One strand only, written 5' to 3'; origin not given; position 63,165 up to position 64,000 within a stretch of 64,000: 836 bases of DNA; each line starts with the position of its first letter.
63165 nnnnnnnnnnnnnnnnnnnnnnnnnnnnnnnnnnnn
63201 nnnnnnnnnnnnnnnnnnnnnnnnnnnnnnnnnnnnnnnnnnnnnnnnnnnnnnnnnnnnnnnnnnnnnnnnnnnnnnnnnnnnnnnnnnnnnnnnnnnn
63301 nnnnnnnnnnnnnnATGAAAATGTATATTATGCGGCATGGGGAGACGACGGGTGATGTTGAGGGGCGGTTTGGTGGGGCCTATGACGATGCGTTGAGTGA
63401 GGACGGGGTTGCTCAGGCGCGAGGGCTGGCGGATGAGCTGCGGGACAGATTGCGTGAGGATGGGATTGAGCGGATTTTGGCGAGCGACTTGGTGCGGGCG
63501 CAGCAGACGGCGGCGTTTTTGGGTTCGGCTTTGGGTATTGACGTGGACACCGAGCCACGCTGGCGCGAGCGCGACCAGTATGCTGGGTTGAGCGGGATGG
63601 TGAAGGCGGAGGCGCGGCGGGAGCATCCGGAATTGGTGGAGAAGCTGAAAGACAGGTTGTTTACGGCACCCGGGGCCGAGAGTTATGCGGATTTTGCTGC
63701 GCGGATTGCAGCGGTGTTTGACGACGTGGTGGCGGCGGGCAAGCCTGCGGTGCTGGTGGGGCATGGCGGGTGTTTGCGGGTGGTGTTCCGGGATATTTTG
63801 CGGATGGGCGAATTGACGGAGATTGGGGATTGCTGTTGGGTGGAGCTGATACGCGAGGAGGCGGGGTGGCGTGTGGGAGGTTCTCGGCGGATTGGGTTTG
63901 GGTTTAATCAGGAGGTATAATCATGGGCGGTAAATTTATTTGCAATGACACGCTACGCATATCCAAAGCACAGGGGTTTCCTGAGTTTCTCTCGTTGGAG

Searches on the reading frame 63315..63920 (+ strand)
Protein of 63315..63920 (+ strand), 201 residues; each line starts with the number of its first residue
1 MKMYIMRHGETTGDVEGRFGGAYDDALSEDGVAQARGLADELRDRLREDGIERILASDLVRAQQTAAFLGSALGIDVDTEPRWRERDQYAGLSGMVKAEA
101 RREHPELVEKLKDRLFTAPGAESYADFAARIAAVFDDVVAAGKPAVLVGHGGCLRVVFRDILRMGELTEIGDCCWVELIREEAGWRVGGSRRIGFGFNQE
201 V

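Call 55: find_encoding_contigs(protein=window:63315-63920:+, flank=10000, max_places=2)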
Protein window:63315-63920:+ (201 aa): 4 contigs read that carry it; 2 places shown.
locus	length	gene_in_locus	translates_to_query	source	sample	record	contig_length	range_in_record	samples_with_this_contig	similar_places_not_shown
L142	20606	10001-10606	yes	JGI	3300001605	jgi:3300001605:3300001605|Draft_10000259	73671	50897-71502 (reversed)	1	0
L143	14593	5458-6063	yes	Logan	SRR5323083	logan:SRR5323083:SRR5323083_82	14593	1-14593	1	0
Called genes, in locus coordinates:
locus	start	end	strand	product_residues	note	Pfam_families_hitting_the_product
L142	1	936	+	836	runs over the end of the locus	PF00912:Transgly, PF17092:PCB_OB, PF00905:Transpeptidase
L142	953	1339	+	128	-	PF00472:RF-1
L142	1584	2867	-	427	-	PF13393:tRNA-synt_His, PF03129:HGTP_anticodon (weak)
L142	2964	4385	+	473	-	PF02511:Thy1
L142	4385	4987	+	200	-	-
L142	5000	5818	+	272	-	PF10609:ParA, PF13614:AAA_31, PF00142:Fer4_NifH (faint), PF01656:CbiA, PF09140:MipZ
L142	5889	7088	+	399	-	PF01145:Band_7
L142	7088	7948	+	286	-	PF01145:Band_7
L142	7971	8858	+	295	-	PF01745:IPT (weak), PF01715:IPPT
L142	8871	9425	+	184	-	PF00293:NUDIX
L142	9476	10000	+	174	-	PF06821:Ser_hydrolase, PF00561:Abhydrolase_1 (faint)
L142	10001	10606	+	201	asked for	PF00300:His_Phos_1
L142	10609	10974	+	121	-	-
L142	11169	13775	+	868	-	PF16078:2-oxogl_dehyd_N, PF00676:E1_dh, PF02779:Transket_pyr, PF16870:OxoGdeHyase_C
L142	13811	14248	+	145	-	PF00293:NUDIX, PF14815:NUDIX_4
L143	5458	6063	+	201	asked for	PF00300:His_Phos_1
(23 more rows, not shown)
